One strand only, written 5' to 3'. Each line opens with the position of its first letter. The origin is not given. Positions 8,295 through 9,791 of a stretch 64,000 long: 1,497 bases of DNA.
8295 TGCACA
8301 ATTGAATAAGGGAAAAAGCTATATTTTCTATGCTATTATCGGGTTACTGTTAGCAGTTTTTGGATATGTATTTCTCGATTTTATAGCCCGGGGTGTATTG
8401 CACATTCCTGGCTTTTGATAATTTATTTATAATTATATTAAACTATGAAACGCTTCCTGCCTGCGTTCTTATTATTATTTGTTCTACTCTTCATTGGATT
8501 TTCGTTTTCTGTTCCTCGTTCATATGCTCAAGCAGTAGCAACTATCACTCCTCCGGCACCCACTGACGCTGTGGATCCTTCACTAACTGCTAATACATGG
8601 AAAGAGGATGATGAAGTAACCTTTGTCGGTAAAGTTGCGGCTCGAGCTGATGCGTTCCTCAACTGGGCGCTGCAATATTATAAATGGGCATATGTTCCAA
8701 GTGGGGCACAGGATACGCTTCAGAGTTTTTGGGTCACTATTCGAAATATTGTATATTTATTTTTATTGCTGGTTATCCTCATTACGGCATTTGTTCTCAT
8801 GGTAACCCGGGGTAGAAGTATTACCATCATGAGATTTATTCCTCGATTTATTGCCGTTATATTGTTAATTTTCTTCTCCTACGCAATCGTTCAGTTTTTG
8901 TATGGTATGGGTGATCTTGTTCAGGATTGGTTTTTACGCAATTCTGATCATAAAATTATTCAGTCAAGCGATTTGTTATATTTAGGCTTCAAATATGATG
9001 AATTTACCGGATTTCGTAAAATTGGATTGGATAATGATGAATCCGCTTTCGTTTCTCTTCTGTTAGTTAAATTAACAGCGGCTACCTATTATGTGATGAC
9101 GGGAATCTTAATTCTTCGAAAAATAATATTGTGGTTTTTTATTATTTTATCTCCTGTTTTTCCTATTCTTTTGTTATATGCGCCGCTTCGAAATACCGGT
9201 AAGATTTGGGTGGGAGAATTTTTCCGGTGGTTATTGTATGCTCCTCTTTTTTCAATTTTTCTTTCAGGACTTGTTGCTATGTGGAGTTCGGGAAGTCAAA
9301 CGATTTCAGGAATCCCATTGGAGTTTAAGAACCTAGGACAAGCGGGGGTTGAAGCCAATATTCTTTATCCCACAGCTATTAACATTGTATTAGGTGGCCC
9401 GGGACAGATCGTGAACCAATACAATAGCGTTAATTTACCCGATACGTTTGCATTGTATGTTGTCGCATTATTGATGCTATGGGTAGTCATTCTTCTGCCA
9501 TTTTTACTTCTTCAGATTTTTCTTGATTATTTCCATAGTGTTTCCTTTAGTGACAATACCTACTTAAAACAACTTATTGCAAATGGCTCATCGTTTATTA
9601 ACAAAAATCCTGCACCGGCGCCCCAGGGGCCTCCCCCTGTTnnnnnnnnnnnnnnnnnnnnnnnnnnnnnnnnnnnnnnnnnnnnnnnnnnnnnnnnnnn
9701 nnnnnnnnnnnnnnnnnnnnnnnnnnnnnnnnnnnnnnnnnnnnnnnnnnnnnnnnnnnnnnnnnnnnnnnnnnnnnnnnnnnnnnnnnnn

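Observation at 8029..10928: VirB2/TrbC-like mini-protein followed by a VirB6/TrbL-topology membrane protein, with no other type IV secretion genes in the window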

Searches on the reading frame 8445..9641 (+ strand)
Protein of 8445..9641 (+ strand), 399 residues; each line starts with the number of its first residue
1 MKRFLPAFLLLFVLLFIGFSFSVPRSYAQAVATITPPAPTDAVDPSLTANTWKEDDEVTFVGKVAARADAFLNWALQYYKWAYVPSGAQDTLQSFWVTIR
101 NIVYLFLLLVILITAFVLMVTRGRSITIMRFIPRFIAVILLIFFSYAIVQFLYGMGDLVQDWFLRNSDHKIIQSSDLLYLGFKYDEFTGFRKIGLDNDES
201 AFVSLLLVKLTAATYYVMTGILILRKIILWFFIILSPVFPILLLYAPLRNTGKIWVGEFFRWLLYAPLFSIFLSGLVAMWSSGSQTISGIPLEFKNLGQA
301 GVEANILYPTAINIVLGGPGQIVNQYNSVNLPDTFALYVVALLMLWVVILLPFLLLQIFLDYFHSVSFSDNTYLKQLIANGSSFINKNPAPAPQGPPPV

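Call 28: search_solved_structures(query=A2, max_evalue=10, show_alignments=3)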
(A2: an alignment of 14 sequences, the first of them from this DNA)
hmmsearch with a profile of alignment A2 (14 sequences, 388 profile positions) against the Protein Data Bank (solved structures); distinct sequences matched with E-value up to 10: 1.
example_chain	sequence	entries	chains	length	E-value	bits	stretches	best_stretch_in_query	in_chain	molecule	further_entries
9uzo_D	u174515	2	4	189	0.22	13.6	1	197-253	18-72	Protein OPG107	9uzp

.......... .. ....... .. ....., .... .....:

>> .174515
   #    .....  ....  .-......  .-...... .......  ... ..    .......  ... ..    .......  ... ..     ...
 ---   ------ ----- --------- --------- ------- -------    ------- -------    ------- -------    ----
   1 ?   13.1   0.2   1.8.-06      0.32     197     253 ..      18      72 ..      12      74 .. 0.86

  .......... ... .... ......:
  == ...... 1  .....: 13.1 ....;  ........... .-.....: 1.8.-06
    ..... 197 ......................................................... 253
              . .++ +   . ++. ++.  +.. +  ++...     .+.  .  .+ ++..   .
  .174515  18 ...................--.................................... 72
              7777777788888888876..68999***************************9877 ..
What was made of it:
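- The PDB sequence profile search found nothing (call 28).
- Tried and rejected: A profile of the N-domain found nothing useful (E = 0.22 to a poxvirus protein; call 28).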

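Call 30: search_protein_families(library=pfam, alignment_id=A2, max_evalue=1)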
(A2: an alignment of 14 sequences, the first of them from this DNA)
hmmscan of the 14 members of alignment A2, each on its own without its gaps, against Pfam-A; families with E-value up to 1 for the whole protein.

A. member 1, seq(399 aa): 1 family
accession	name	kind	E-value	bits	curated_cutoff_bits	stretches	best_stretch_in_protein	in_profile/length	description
PF12420.13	DUF3671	-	0.81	9.5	34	1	5-119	165-208/223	Fam-L, Fam-M like protein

B. families by the number of members that match (of 14 scanned): 4 families
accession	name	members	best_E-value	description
PF04610.19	TrbL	7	1.4e-07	TrbL/VirB6 plasmid conjugal transfer protein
PF11821.13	ActD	2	0.03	Alternative complex III, ActD subunit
PF15102.11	TMEM154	1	0.43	TMEM154 protein family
PF12420.13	DUF3671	1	0.81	Fam-L, Fam-M like protein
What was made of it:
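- On TrbL/VirB6 (Pfam PF04610): 7 of 14 N-domains hit at E <= 1, best 1.4e-7 (call 30).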

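Call 31: find_related_loci(query=A2, collection=genome_contigs, flank=10000)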
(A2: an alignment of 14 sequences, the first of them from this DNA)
Query A2 (399 aa) in genome_contigs; peptide patterns used: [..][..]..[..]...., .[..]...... (x = any residue, [..] = any of these).
286 stretches matched a pattern; 141 encode a relative of the query (tblastn E <= 1e-3); the best 80 are kept; 80 distinct loci.
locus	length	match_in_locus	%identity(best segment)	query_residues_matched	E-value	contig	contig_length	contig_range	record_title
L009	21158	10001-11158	58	1-398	1e-145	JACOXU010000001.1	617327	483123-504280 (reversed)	MAG: Candidatus Levyibacteriota bacterium isolate NC_groundwater_161_Ag_S-0.1um_37_19 S4_GD2017_2_S1_scaffold_10, whole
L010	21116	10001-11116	60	9-393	3e-141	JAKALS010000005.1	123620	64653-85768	MAG: bacterium isolate WY5.bin132 NODE_219_length_123620_cov_6.550169, whole genome shotgun sequence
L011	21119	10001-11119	59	1-387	7e-140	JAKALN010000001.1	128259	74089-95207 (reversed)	MAG: bacterium isolate WY5.bin128 NODE_199_length_128259_cov_9.479966, whole genome shotgun sequence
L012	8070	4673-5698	62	52-399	3e-137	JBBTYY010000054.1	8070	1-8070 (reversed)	MAG: Patescibacteria group bacterium isolate H52-bin050_1 H52_bin050_1_000000000054, whole genome shotgun sequence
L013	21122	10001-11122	57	2-387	2e-136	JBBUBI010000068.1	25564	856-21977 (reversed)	MAG: Patescibacteria group bacterium isolate H52-bin033_1 H52_bin033_1_000000000068, whole genome shotgun sequence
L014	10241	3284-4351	59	37-398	8e-136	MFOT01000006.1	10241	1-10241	MAG: Candidatus Levybacteria bacterium RIFCSPLOWO2_01_FULL_38_21 rifcsplowo2_01_scaffold_16734, whole genome shotgun seq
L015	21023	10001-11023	62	51-396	2e-135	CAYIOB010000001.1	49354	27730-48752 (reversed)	MAG TPA_asm: uncultured Gammaproteobacteria bacterium isolate ERP119705_co25_644 genome assembly, contig: NODE_228_lengt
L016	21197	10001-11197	57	2-396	1e-134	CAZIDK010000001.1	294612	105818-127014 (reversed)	MAG TPA_asm: uncultured Gammaproteobacteria bacterium isolate SRP302447_co4_23 genome assembly, contig: NODE_116_length_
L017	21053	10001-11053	60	37-387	6e-134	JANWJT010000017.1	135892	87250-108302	MAG: Candidatus Microgenomates bacterium isolate CRAIB_MAG74 c_000000092508, whole genome shotgun sequence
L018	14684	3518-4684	57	1-388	5e-133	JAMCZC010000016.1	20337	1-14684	MAG: Patescibacteria group bacterium isolate FK_Sedi_B_Bin.322 NODE_9161_length_20337_cov_41.9952, whole genome shotgun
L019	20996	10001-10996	61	46-387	2e-132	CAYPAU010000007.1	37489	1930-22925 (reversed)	MAG TPA_asm: uncultured Gammaproteobacteria bacterium isolate SRP269290_co3_1059 genome assembly, contig: NODE_922_lengt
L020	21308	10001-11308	51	1-397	3e-133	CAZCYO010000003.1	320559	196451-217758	MAG TPA_asm: uncultured Gammaproteobacteria bacterium isolate SRP278252_co1_715 genome assembly, contig: NODE_17_length_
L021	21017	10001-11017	60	36-386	1e-131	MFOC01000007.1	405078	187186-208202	MAG: Candidatus Levybacteria bacterium RIFCSPHIGHO2_02_FULL_40_18 rifcsphigho2_02_scaffold_49, whole genome shotgun sequ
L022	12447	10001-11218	54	1-387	3e-130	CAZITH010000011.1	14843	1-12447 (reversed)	MAG TPA_asm: uncultured Gammaproteobacteria bacterium isolate SRP135725_co1_94 genome assembly, contig: NODE_5360_length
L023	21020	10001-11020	60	42-389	2e-130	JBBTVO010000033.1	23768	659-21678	MAG: Patescibacteria group bacterium isolate H51-bin110_1 H51_bin110_1_000000000033, whole genome shotgun sequence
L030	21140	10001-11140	53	1-399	9e-128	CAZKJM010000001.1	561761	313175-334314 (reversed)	MAG TPA_asm: uncultured Gammaproteobacteria bacterium isolate binchicken_co20_415 genome assembly, contig: NODE_8_length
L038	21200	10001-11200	53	1-385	1e-125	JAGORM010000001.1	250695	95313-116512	MAG: Candidatus Levyibacteriota bacterium isolate Gw_Eff_bin_269 Gw_Eff_31_length_250695_cov_12.342542, whole genome sho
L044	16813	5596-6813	52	1-398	3e-124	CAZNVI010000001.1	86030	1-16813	MAG TPA_asm: uncultured Gammaproteobacteria bacterium isolate SRP192515_co1_25 genome assembly, contig: NODE_154_length_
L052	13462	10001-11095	55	9-387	2e-122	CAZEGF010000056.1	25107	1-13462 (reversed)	MAG TPA_asm: uncultured Gammaproteobacteria bacterium isolate SRP135725_co2_582 genome assembly, contig: k141_2168081, w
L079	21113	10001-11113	49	3-380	1e-113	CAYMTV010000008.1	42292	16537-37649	MAG TPA_asm: uncultured Gammaproteobacteria bacterium isolate binchicken_co38_1053 genome assembly, contig: NODE_1934_le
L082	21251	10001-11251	52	1-398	9e-113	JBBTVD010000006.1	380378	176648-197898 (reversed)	MAG: Patescibacteria group bacterium isolate H14-bin010_1 H14_bin010_1_000000000006, whole genome shotgun sequence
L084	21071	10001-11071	51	1-378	9e-112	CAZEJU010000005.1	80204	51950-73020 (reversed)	MAG TPA_asm: uncultured Gammaproteobacteria bacterium isolate binchicken_co105_439 genome assembly, contig: NODE_325_len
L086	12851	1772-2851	51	40-381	5e-111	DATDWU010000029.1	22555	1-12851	MAG TPA_asm: Patescibacteria group bacterium isolate SMAG_U8120 k141_1004721, whole genome shotgun sequence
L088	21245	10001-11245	52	1-399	4e-123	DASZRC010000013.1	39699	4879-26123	MAG TPA_asm: Patescibacteria group bacterium isolate SMAG_U6014 k141_141730, whole genome shotgun sequence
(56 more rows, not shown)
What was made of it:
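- Intact ORFs in at least 141 species genomes (call 31).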

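Call 37: predict_structure(alignment_id=A2)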
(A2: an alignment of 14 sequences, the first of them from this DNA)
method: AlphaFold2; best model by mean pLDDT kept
length: 399 residues; sequences in the alignment: 14
mean_pLDDT: 68.4   pTM: 0.64
mean pLDDT of the five models: 68.4, 62.5, 56.2, 49.8, 47.5
residues with pLDDT >= 90: 2; 70-90: 222; 50-70: 99; < 50: 76
segments of 3 or more residues with pLDDT < 50: 20-46, 284-286, 293-331, 387-389
pLDDT, mean of each block of 10 residues (from residue 1): 68 66 36 33 47 77 83 78 53 72 82 83 71 82 84 83 78 74 66 69 79 88 84 80 70 81 86 84 54 42 39 40 39 68 87 85 68 66 54 56
secondary structure, 60 per line:
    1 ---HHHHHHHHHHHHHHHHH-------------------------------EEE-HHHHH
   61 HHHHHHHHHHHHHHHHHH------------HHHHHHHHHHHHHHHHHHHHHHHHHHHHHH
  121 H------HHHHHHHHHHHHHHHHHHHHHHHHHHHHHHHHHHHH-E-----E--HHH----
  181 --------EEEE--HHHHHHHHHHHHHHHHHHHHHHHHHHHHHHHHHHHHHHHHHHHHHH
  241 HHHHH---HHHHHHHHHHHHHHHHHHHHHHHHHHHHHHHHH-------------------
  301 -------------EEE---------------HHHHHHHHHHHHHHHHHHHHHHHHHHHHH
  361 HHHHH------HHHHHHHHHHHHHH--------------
elements in order: H4-20 E52-54 H56-78 H91-121 H128-163 E189-192 H195-245 H249-281 E314-316 H332-365 H372-385
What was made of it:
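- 8445..9554 (+): VirB6/TrbL-like membrane domain of the 827 aa protein (residues 1-370: signal peptide, extracytoplasmic helix, polytopic helices). AF2 model with pLDDT 68 (call 37).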

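Call 40: fold_search(model_id=the predicted structure, library=pdb)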
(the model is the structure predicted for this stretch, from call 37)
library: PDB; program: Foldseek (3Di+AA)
matches with E <= 10: 26; with E <= 0.001: 0
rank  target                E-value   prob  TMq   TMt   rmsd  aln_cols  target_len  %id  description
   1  8rt9_F                4.1e-02  0.93  0.29  0.39  11.1       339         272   13  Stalk complex full-length structure (TrwJ/VirB5-TrwI/VirB6) from the fully-assembled R388 type IV secretion system det (released 2024-06-19)
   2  7o3v_F                8.3e-02  0.75  0.24  0.34  23.7       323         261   14  Stalk complex structure (TrwJ/VirB5-TrwI/VirB6) from the fully-assembled R388 type IV secretion system determined by c (released 2022-06-22)
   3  8rtd_L                1.1e-01  0.82  0.29  0.39  12.4       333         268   14  Stalk-Arches-IMC structure from the fully-assembled R388 type IV secretion system determined by cryo-EM. (released 2024-06-19)
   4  8rtd_H                9.0e-01  0.66  0.24  0.39   6.1       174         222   16  Stalk-Arches-IMC structure from the fully-assembled R388 type IV secretion system determined by cryo-EM. (released 2024-06-19)
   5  9fau_L                2.4e+00  0.05  0.13  0.22  13.6       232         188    9  CryoEM structure of human full-length beta3gamma2 GABA(A) receptor in complex with GARLH4, the TMD of Neuroligin2 and  (released 2025-07-02)
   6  8rtd_I                2.5e+00  0.16  0.24  0.40  14.7       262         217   14  Stalk-Arches-IMC structure from the fully-assembled R388 type IV secretion system determined by cryo-EM. (released 2024-06-19)
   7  5doq_B                2.9e+00  0.02  0.10  0.12  28.4       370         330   16  The structure of bd oxidase from Geobacillus thermodenitrificans (released 2016-05-04)
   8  8i7o_Fb               5.3e+00  0.02  0.12  0.14  41.5       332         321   13  In situ structure of axonemal doublet microtubules in mouse sperm with 16-nm repeat (released 2023-10-11)
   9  7zje_A                5.3e+00  0.02  0.11  0.08  27.0       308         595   14  C16-2 (released 2023-01-18)
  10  7vdl_R                5.6e+00  0.03  0.12  0.16  26.5       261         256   15  Cryo-EM structure of pseudoallergen receptor MRGPRX2 complex with circular cortistatin-14 (released 2021-12-01)
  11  2v0o_B                5.8e+00  0.03  0.11  0.15  36.1       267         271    9  FCHO2 F-BAR domain (released 2007-06-26)
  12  8wui_A                5.8e+00  0.02  0.10  0.09  24.6       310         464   12  SKOR D312N L271P double mutation (released 2024-04-10)
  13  8bef_M                6.5e+00  0.02  0.10  0.14  18.7       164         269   11  Cryo-EM structure of the Arabidopsis thaliana I+III2 supercomplex (CI membrane core) (released 2023-01-11)
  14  4wpc_B                6.5e+00  0.02  0.10  0.13  40.4       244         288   12  Crystal structure of Rgd1p F-BAR domain in complex with inositol phosphate (released 2014-12-24)
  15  9og0_A                6.5e+00  0.01  0.09  0.12  27.1       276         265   12  Cryo-EM structure of OS9-SEL1L-HRD1 dimer (released 2025-07-30)
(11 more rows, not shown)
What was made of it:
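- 8445..9554 (+): Foldseek top four hits are all TrwI/VirB6 (call 40).
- On TrbL/VirB6 (Pfam PF04610): The top four Foldseek hits are TrwI chains, best E = 0.04, probability 0.93 (call 40).
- The top four Foldseek hits are all TrwI (call 40).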

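Call 53: search_protein_families(library=pfam, proteins=[L079:3108-3509:+, L079:3563-6013:+, L079:6030-9158:+, L079:9226-9606:+, L079:9998-11572:+, L079:12267-12608:+, L079:12613-13131:+, L079:13091-14764:+, L079:14774-15313:+, L079:15361-15954:+], max_evalue=0.01)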
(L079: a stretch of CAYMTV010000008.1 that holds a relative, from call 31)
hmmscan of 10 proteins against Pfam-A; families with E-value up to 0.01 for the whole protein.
L079:3108-3509:+ (133 aa): 2 families
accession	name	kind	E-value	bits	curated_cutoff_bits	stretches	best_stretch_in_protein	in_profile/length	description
PF18895.5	T4SS_pilin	-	7e-11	42.5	26.6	1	42-108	5-70/71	Type IV secretion system pilin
PF04956.18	TrbC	-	0.00038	21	27.9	1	13-103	19-92/98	TrbC/VIRB2 pilin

L079:3563-6013:+ (816 aa): 1 family
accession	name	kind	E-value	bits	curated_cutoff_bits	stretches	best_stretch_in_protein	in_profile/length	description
PF00404.24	Dockerin_1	-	0.006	17.2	22.9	0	755-796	6-52/57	Dockerin type I domain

L079:6030-9158:+ (1042 aa): 5 families
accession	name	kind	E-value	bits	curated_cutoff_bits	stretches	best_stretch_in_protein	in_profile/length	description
PF12708.12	Pect-lyase_RHGA_epim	-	2.1e-09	38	27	1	155-372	16-200/213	Rhamnogalacturonase A/epimerase, pectate lyase-like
PF13229.12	Beta_helix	-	3e-08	33.9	25.9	1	249-397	24-153/158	Right handed beta helix region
PF20620.4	DUF6805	-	0.0006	20.6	27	0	724-784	23-82/133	Family of unknown function (DUF6805)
PF05048.19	NosD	-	0.0011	18.9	23.6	1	218-383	30-177/212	Periplasmic copper-binding protein (NosD)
PF00404.24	Dockerin_1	-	0.0013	19.3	22.9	0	980-1020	6-51/57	Dockerin type I domain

L079:9226-9606:+ (126 aa): 1 family
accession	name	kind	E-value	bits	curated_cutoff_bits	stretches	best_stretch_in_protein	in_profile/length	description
PF18895.5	T4SS_pilin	-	3.1e-11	43.6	26.6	1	46-110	7-70/71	Type IV secretion system pilin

L079:9998-11572:+ (524 aa): 0 families

L079:12267-12608:+ (113 aa): 1 family
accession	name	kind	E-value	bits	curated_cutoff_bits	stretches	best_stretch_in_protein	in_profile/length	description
PF00166.26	Cpn10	-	1.6e-29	102.2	21.1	1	19-110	1-92/93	Chaperonin 10 Kd subunit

L079:12613-13131:+ (172 aa): 0 families

L079:13091-14764:+ (557 aa): 2 families
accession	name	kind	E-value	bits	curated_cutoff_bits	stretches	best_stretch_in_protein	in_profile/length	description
PF00118.29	Cpn60_TCP1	-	1.7e-72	245.2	34.3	1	37-537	1-489/490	TCP-1/cpn60 chaperonin family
PF19241.4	DUF5891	-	0.0065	16.8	27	0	111-181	94-161/198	Family of unknown function (DUF5891)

L079:14774-15313:+ (179 aa): 1 family
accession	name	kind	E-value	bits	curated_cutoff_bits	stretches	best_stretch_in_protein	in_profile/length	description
PF12324.14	HTH_15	-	0.0088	16.6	27.2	0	96-121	49-74/74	Helix-turn-helix domain of alkylmercury lyase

L079:15361-15954:+ (197 aa): 2 families
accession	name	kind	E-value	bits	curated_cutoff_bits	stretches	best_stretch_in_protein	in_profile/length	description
PF03703.20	bPH_2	-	3.1e-11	43.8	22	1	92-161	1-67/78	Bacterial PH domain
PF14470.12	bPH_3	-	0.0042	18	23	1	91-142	19-73/95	Bacterial PH domain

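Call 68: search_protein_representatives(alignment_id=A2)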
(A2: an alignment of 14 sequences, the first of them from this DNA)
Query: 14 sequences, 388 profile positions. Proteins with E-value up to 0.001 (for the whole library): 1432; up to 1e-10: 352; up to 1e-30: 255. The best 150 are listed.
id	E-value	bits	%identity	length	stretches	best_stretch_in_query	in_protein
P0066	1.1e-180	617.2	-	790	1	1-387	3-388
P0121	8.0e-174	594.5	-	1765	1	1-385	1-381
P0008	4.6e-173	592.0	-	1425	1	1-386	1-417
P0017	3.0e-171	586.0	-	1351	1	1-387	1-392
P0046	5.2e-171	585.2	-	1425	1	1-386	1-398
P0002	5.7e-171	585.1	-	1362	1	1-385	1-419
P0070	2.7e-170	582.9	-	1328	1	1-387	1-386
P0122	4.1e-170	582.3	-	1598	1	1-381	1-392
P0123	6.8e-169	578.3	-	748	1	34-385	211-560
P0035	1.6e-168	577.1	-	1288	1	1-379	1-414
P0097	2.4e-168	576.5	-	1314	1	1-387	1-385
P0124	3.1e-166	569.5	-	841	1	35-383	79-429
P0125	3.2e-166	569.5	-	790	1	1-386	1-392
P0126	4.1e-166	569.1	-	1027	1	3-382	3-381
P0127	4.4e-166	569.0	-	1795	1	22-385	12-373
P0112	4.1e-163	559.3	-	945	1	1-382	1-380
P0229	5.3e-95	335.0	-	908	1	19-385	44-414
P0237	3.3e-83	296.2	-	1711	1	7-386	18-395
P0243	1.2e-78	281.2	-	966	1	7-385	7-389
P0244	1.3e-78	281.1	-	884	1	3-382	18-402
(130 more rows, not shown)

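Call 69: find_encoding_contigs(protein=P0243, flank=10000, max_places=2)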
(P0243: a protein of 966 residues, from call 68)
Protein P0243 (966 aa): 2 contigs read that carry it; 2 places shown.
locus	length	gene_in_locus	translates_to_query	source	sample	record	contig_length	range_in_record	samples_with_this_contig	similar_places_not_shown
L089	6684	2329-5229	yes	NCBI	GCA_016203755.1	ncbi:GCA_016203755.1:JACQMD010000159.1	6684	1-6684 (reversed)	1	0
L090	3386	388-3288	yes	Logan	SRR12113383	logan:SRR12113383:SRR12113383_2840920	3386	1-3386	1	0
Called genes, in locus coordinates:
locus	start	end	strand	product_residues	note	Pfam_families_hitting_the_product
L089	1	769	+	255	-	PF02096:60KD_IMP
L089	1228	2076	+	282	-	PF04932:Wzy_C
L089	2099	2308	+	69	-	-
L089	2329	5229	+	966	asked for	-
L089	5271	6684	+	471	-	?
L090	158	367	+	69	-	-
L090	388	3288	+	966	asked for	-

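Call 73: find_encoding_contigs(protein=P0237, flank=10000, max_places=2)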
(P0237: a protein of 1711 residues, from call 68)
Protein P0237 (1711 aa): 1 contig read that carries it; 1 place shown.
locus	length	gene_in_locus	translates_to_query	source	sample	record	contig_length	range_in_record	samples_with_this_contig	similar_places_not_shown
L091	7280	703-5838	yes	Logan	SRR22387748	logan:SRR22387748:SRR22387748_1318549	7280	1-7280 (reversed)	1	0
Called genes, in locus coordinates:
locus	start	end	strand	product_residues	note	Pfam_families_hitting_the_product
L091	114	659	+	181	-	PF00588:SpoU_methylase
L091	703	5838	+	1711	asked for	PF09339:HTH_IclR (faint)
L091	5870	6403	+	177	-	-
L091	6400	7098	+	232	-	-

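Call 74: find_encoding_contigs(protein=P0244, flank=10000, max_places=2)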
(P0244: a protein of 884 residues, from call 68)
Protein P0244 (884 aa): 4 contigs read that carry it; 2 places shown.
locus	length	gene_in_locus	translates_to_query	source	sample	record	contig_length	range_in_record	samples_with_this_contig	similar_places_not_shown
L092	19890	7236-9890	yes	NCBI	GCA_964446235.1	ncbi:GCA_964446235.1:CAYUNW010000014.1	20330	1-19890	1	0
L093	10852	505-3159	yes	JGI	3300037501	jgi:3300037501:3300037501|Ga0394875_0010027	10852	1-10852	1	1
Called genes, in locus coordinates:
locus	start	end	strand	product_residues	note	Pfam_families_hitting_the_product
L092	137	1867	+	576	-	PF03717:PBP_dimer, PF00905:Transpeptidase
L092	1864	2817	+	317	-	-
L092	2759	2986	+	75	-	-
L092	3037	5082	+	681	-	PF01751:Toprim, PF01131:Topoisom_bac, PF01396:Zn_ribbon_Top1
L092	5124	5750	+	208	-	-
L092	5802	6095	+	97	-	-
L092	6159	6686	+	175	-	PF01569:PAP2, PF14378:PAP2_3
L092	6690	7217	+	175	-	-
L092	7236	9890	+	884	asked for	-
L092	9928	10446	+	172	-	PF00963:Cohesin (weak)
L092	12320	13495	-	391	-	PF13231:PMT_2 (weak)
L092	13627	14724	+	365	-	PF00266:Aminotran_5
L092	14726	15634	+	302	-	PF00389:2-Hacid_dh, PF02826:2-Hacid_dh_C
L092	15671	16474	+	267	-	-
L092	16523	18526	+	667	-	PF00456:Transketolase_N, PF13292:DXP_synthase_N, PF02775:TPP_enzyme_C (weak), PF00676:E1_dh, PF02779:Transket_pyr, PF02780:Transketolase_C, PF22613:Transketolase_C_1 (weak)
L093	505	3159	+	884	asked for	-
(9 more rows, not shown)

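Call 75: find_encoding_contigs(protein=P0229, flank=10000, max_places=2)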
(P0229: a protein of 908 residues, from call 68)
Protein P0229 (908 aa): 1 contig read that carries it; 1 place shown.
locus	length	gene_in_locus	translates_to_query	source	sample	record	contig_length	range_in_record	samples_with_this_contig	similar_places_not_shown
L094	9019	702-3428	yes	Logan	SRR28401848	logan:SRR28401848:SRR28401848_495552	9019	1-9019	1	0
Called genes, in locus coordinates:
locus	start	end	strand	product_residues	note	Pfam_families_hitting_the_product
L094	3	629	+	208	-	?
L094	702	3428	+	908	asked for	-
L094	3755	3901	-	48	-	-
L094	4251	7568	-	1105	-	PF02861:Clp_N, PF23569:NBD_SMAX1 (weak), PF00004:AAA, PF17871:AAA_lid_9, PF00004:AAA, PF07724:AAA_2, PF07728:AAA_5, PF10431:ClpB_D2-small, +6 more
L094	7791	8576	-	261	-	-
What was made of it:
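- One has a ClpB-like gene on the opposite strand (call 75).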
